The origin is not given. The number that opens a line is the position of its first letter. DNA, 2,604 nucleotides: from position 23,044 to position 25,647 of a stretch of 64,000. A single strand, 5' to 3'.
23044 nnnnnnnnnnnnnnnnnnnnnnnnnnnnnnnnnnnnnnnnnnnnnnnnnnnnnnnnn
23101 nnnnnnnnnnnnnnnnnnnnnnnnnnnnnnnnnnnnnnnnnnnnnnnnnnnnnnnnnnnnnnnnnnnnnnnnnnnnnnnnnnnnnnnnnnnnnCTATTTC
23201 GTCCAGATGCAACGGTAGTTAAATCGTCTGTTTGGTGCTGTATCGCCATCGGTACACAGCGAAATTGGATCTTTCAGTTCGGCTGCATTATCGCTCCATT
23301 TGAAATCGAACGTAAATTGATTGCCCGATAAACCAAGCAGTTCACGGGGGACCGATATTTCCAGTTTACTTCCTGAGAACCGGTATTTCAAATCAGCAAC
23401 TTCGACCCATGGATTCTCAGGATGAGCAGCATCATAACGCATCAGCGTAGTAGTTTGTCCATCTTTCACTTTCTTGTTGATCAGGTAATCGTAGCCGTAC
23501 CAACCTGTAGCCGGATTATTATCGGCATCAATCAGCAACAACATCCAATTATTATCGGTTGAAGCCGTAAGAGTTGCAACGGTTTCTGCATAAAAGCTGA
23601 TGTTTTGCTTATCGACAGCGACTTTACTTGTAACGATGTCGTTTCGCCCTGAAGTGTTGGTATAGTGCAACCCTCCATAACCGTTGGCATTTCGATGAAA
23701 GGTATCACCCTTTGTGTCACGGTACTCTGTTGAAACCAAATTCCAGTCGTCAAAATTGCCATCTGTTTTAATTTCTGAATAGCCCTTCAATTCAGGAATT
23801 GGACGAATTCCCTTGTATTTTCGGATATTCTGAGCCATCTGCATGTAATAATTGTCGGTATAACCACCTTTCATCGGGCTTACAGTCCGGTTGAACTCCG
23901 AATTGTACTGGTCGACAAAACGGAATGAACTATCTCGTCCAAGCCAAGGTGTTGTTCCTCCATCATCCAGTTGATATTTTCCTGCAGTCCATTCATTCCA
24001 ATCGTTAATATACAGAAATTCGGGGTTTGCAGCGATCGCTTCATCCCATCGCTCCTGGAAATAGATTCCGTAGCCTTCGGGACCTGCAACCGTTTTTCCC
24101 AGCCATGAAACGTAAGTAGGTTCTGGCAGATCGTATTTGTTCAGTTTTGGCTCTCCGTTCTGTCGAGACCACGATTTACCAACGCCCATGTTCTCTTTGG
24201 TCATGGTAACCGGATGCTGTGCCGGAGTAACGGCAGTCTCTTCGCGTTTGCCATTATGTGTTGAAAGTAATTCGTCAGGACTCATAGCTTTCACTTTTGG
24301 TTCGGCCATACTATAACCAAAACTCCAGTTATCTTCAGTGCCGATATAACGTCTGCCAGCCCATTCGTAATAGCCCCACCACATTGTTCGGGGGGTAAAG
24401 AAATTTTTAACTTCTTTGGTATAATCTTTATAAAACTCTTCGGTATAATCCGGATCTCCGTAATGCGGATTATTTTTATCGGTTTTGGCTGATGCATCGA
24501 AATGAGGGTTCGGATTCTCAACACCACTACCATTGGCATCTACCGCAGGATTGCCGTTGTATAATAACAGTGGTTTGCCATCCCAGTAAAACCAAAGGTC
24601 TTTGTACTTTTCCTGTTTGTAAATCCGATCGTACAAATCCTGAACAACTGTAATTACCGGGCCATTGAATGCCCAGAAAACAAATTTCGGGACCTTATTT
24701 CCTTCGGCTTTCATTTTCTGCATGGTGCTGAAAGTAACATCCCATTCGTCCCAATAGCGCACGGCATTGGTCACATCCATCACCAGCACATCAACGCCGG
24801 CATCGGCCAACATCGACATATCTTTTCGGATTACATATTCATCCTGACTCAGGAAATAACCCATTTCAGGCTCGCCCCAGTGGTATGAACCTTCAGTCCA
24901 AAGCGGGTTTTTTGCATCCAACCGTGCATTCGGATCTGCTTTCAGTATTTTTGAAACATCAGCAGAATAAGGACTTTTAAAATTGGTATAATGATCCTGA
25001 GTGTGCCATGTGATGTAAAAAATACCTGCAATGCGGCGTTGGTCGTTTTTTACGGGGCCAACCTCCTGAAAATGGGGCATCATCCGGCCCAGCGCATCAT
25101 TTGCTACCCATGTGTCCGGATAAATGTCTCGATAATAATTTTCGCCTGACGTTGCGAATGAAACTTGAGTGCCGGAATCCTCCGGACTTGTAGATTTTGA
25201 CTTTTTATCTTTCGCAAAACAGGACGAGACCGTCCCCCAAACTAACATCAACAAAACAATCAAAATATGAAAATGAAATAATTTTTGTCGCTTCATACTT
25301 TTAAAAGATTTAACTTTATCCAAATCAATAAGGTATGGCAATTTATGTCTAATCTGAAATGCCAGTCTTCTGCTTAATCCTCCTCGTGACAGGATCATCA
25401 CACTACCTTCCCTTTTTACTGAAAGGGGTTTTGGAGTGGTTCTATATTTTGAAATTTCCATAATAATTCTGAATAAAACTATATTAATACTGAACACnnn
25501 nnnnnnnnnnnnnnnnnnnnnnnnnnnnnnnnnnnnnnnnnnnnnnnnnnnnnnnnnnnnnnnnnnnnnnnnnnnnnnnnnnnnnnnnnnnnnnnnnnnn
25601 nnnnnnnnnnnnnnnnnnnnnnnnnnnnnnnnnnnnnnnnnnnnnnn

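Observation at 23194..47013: Three GH99/71-like paralogs lacking the second catalytic Glu, each with a different architecture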

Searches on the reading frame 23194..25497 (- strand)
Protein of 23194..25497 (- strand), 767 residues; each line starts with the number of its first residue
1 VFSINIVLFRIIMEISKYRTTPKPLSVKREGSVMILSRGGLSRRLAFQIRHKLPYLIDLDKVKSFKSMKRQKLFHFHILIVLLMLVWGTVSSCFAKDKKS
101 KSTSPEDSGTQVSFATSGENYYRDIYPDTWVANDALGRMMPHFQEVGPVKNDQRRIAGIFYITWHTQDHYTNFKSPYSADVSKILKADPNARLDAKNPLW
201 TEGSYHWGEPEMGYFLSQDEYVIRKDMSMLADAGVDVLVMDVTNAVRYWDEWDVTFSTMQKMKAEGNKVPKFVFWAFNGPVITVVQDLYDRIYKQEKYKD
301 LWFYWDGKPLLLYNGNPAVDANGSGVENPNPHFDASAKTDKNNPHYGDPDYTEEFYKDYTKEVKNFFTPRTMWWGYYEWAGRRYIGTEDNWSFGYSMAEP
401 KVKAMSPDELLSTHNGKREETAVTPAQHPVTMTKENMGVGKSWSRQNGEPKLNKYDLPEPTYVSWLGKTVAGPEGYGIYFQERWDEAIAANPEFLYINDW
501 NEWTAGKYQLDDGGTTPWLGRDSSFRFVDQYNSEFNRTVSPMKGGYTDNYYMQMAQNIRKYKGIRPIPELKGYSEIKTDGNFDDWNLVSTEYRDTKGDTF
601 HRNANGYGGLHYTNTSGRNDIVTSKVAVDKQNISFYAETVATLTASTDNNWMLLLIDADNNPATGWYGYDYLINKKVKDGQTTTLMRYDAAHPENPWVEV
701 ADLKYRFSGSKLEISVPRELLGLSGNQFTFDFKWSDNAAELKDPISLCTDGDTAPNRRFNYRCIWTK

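Call 4: search_protein_families(library=pfam, proteins=[window:23194-25497:-], max_evalue=1)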
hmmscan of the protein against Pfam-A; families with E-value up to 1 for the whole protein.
window:23194-25497:- (767 aa): 0 families

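Call 5: search_protein_families(library=ncbifam, proteins=[window:23194-25497:-], max_evalue=1)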
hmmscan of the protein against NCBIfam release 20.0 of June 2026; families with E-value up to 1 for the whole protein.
window:23194-25497:- (767 aa): 1 family
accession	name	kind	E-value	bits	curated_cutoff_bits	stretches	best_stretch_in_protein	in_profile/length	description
NF002987.0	PRK03719.1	equivalog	0.068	12.5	162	1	634-700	64-128/170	serine protease inhibitor ecotin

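Call 18: find_homologous_proteins(query=window:23194-25296:-)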
Query window:23194-25296:- (700 aa): 3041 proteins with E <= 0.001 among 8000 candidates; the best 120 are listed.
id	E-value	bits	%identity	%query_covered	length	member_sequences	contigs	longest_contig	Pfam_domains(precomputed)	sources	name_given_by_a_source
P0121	0.0e+0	1451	88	98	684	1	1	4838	-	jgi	-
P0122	0.0e+0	1422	87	98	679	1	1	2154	-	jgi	-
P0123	0.0e+0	1398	84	99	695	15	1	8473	-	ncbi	-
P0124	0.0e+0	1392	83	100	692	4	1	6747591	-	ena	-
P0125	0.0e+0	1384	83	100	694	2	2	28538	-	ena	-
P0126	0.0e+0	1371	82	100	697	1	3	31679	-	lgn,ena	-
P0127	0.0e+0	1347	80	100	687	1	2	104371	-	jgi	-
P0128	0.0e+0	1341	79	100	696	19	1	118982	-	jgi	jgi:hypothetical protein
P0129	0.0e+0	1335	79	100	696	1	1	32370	-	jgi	-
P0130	0.0e+0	1334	79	100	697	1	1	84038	-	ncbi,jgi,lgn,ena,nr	ncbi:MAG: hypothetical protein M0R21_07855 [Lentimicrobiaceae bacterium]|nr:hypothetical protein [Le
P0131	0.0e+0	1333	80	100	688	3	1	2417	-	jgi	-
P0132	0.0e+0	1332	80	100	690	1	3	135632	-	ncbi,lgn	-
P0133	0.0e+0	1329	82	96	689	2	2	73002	-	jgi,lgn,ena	jgi:hypothetical protein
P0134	0.0e+0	1322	80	99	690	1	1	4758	-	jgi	jgi:hypothetical protein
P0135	0.0e+0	1309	76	100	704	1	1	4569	-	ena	-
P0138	0.0e+0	1303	78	99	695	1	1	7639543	-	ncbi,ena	-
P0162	0.0e+0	1248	74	100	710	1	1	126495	-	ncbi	ncbi:hypothetical protein ACVWYG_002920 [Pedobacter sp. UYEF25]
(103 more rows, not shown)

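Call 58: find_encoding_contigs(protein=P0162, flank=10000, max_places=1)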
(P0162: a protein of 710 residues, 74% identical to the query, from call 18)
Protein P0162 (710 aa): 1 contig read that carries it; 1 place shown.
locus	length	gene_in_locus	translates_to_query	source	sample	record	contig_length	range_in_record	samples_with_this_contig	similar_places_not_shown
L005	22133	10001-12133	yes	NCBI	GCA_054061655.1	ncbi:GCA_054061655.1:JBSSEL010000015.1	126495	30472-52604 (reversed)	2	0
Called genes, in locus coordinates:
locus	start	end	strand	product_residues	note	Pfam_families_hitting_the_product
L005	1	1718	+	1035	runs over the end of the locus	PF13620:CarboxypepD_reg (weak), PF13715:CarbopepD_reg_2, PF07715:Plug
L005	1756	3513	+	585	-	PF14322:SusD-like_3, PF07980:SusD_RagB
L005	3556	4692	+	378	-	-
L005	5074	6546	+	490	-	-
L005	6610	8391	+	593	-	-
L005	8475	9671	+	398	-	-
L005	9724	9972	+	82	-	-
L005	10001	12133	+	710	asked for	-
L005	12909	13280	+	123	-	PF03965:Penicillinase_R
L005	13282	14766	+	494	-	PF05569:Peptidase_M56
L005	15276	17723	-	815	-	PF13620:CarboxypepD_reg, PF13715:CarbopepD_reg_2, PF18939:DUF5686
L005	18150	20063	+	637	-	PF00012:HSP70, PF06723:MreB_Mbl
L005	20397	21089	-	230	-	PF06736:TMEM175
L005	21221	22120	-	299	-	PF00483:NTP_transferase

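Call 67: find_encoding_contigs(protein=P0130, flank=10000, max_places=1)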
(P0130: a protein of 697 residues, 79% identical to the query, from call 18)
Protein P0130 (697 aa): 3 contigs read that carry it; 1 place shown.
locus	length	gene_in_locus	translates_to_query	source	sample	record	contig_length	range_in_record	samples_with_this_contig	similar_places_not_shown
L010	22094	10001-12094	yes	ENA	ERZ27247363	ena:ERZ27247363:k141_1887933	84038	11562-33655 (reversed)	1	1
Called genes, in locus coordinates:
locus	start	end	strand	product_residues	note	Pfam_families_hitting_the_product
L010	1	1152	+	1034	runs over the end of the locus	PF08531:Bac_rhamnosid_N, PF05592:Bac_rhamnosid, PF17389:Bac_rhamnosid6H, PF17390:Bac_rhamnosid_C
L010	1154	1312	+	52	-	PF17389:Bac_rhamnosid6H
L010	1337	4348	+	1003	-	PF17132:Glyco_hydro_106, PF22666:Glyco_hydro_2_N2 (weak)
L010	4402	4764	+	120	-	-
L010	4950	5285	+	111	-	-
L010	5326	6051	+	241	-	PF06439:3keto-disac_hyd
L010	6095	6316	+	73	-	-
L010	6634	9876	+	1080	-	PF17132:Glyco_hydro_106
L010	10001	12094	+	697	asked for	-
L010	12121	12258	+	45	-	-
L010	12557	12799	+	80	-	-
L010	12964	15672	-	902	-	PF13538:UvrD_C_2 (faint), PF02562:PhoH (faint), PF13173:AAA_14 (faint), PF13245:AAA_19 (faint), PF01443:Viral_helicase1 (faint), PF00580:UvrD-helicase (weak)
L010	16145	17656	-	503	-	PF01120:Alpha_L_fucos, PF16757:Fucosidase_C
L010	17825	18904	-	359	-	PF00483:NTP_transferase, PF22640:ManC_GMP_beta-helix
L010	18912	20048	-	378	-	PF01467:CTP_transf_like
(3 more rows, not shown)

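Call 69: find_encoding_contigs(protein=P0138, flank=10000, max_places=1)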
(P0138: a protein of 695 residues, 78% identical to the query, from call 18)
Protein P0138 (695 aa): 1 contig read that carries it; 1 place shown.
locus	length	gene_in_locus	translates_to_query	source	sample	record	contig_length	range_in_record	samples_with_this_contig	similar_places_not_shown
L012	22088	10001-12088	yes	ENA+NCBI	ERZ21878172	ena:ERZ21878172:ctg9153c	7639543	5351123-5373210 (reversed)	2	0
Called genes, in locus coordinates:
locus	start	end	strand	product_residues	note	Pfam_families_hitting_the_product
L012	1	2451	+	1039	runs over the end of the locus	PF13620:CarboxypepD_reg (weak), PF13715:CarbopepD_reg_2, PF07715:Plug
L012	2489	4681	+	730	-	PF14322:SusD-like_3, PF07980:SusD_RagB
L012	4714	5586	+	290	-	-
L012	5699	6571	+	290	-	PF00753:Lactamase_B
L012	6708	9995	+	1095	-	PF17132:Glyco_hydro_106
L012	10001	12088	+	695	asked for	-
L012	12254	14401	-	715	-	PF13802:Gal_mutarotas_2, PF01055:Glyco_hydro_31_2nd, PF21365:Glyco_hydro_31_3rd (faint), PF17137:DUF5110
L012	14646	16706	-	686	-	-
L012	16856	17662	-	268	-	PF13115:YtkA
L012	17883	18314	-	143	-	-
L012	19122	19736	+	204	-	PF04542:Sigma70_r2, PF08281:Sigma70_r4_2, PF04545:Sigma70_r4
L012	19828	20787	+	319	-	PF04773:FecR, PF16344:FecR_C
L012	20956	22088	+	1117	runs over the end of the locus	PF07660:STN, PF13620:CarboxypepD_reg, PF13715:CarbopepD_reg_2, PF07715:Plug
